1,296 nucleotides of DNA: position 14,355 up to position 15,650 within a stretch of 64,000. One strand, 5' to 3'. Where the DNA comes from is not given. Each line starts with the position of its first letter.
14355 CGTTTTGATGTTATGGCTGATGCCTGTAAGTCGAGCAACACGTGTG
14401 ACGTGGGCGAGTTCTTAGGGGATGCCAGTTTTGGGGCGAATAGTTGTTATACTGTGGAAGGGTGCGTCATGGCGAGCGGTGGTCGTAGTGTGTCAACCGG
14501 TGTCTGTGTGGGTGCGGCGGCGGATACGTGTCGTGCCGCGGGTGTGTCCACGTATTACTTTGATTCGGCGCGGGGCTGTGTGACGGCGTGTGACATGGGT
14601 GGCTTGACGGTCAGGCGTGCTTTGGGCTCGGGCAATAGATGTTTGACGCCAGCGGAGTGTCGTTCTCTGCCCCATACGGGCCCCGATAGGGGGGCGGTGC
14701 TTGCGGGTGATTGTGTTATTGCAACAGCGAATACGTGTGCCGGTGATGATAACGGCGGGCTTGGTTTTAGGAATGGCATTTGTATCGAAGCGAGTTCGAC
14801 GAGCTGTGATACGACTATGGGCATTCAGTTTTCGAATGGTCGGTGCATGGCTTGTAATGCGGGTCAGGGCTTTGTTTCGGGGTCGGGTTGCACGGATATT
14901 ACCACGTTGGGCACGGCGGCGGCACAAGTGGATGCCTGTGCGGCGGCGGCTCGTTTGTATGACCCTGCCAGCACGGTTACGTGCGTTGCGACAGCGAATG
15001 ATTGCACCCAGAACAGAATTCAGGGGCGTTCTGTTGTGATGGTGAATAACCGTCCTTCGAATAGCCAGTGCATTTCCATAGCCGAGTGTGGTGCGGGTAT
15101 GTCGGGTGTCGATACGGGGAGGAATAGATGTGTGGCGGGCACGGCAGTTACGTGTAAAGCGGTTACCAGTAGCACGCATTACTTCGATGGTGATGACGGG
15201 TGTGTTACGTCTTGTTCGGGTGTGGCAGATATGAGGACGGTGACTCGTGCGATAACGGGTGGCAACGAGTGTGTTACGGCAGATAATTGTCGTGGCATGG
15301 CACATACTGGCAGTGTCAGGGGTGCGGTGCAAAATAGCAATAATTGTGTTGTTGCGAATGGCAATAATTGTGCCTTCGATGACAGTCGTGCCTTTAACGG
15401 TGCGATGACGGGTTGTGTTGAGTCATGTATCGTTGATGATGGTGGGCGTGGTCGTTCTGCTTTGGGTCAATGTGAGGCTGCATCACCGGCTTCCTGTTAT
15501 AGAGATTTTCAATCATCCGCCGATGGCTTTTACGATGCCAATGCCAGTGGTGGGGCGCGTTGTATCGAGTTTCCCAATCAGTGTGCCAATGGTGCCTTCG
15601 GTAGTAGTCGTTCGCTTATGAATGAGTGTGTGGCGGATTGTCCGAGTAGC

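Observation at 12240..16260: Long array of six-cysteine ~50-aa repeats inside the first giant gene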

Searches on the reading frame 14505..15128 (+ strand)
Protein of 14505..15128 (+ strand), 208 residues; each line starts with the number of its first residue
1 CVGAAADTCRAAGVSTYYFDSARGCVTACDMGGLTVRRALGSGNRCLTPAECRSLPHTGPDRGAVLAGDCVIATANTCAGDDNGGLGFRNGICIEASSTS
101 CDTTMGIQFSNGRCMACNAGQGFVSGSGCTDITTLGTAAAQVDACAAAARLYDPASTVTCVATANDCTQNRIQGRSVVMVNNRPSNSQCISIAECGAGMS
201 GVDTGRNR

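Call 26: predict_structure(alignment_id=A1)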
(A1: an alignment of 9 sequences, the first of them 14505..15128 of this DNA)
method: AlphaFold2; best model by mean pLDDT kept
length: 208 residues; sequences in the alignment: 9
mean_pLDDT: 78.3   pTM: 0.52
mean pLDDT of the five models: 78.3, 77.6, 77.3, 76.8, 76.5
residues with pLDDT >= 90: 11; 70-90: 154; 50-70: 34; < 50: 9
segments of 3 or more residues with pLDDT < 50: 119-121, 206-208
pLDDT, mean of each block of 10 residues (from residue 1): 87 87 86 67 81 65 75 85 83 86 78 70 56 80 82 82 85 88 90 76 49
secondary structure, 60 per line:
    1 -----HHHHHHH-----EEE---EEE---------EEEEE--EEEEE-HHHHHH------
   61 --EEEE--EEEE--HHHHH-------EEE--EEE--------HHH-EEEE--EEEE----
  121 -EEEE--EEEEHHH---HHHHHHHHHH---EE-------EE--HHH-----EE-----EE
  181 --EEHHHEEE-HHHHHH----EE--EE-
elements in order: H6-12 E18-20 E24-26 E36-40 E43-47 H49-54 E63-66 E69-72 H75-79 E87-89 E92-94 E107-110 E113-116 E122-125 E128-131 H138-147 E188-190 H192-197
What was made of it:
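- On Furin-like repeat / growth-factor-receptor Cys-rich domain: The model has pLDDT 78.3 and a hairpin in each long loop (call 26).
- The model is a β-hairpin ladder (call 26).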

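Call 31: fold_search(model_id=the predicted structure, library=pdb)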
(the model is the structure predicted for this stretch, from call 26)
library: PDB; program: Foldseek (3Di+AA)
matches with E <= 10: 98; with E <= 0.001: 0
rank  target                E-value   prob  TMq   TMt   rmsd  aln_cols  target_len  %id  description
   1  6vwj_B                1.4e-01  0.69  0.23  0.11   6.2       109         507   16  Leg region of the closed conformation of the human type 1 insulin-like growth factor receptor ectodomain in complex wi (released 2020-05-13)
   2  7xgd_A                1.6e-01  0.47  0.22  0.07   6.3       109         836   16  Cryo-EM structure of Apo-IGF1R map 1 (released 2023-04-12)
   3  5u8r_A                2.0e-01  0.47  0.24  0.07   7.0       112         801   19  Structure of the ectodomain of the human Type 1 insulin-like growth factor receptor (released 2018-02-28)
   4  6jk8_A                2.1e-01  0.23  0.22  0.07  11.5       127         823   16  Cryo-EM structure of the full-length human IGF-1R in complex with insulin (released 2020-03-04)
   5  6vep_K                2.2e-01  0.63  0.23  0.17   5.5        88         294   14  Human insulin in complex with the human insulin microreceptor in turn in complex with Fv 83-7 (released 2020-06-03)
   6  7v3p_B                2.2e-01  0.16  0.17  0.06  10.3       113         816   18  Cryo-EM structure of the IGF1R/insulin complex (released 2022-08-17)
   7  6vwh_B                3.3e-01  0.44  0.23  0.13   7.7        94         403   21  Leg region of the open conformation of the human type 1 insulin-like growth factor receptor ectodomain in complex with (released 2020-05-13)
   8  2hr7_A                4.0e-01  0.16  0.22  0.11   9.6       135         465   13  Insulin receptor (domains 1-3) (released 2006-08-15)
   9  1igr_A                4.8e-01  0.18  0.19  0.10   8.6       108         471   19  Type 1 Insulin-like growth factor receptor (DOMAINS 1-3) (released 1999-09-27)
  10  6vwg_A                5.5e-01  0.47  0.21  0.11   5.2        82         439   22  Head region of the open conformation of the human type 1 insulin-like growth factor receptor ectodomain in complex wit (released 2020-05-13)
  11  6vep_Q                5.5e-01  0.35  0.23  0.17   5.6        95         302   14  Human insulin in complex with the human insulin microreceptor in turn in complex with Fv 83-7 (released 2020-06-03)
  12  6hn4_F                5.9e-01  0.28  0.21  0.10   6.2        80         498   15  Leucine-zippered human insulin receptor ectodomain with single bound insulin - "lower" membrane-proximal part (released 2018-11-21)
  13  6pxw_A                5.9e-01  0.18  0.24  0.09  12.0       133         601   12  Cryo-EM structure of full-length insulin receptor bound to 4 insulin. 3D refinement was focused on the top part of the (released 2019-09-04)
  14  6pxv_A                5.9e-01  0.18  0.24  0.07  12.0       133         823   12  Cryo-EM structure of full-length insulin receptor bound to 4 insulin. 3D refinement was focused on the extracellular r (released 2019-09-04)
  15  4bso                  5.9e-01  0.16  0.20  0.36   7.2       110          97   14  Crystal structure of R-spondin 1 (Fu1Fu2) - Native (released 2013-06-19)
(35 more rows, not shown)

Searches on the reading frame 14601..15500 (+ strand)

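Call 10: search_protein_families(library=pfam, proteins=[window:14601-15500:+], max_evalue=10)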
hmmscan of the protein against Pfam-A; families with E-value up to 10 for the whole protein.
window:14601-15500:+ (300 aa): 1 family
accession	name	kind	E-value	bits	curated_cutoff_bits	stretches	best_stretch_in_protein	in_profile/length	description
PF18998.6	Flg_new_2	-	3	8.4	23.6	1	165-198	7-40/73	Divergent InlB B-repeat domain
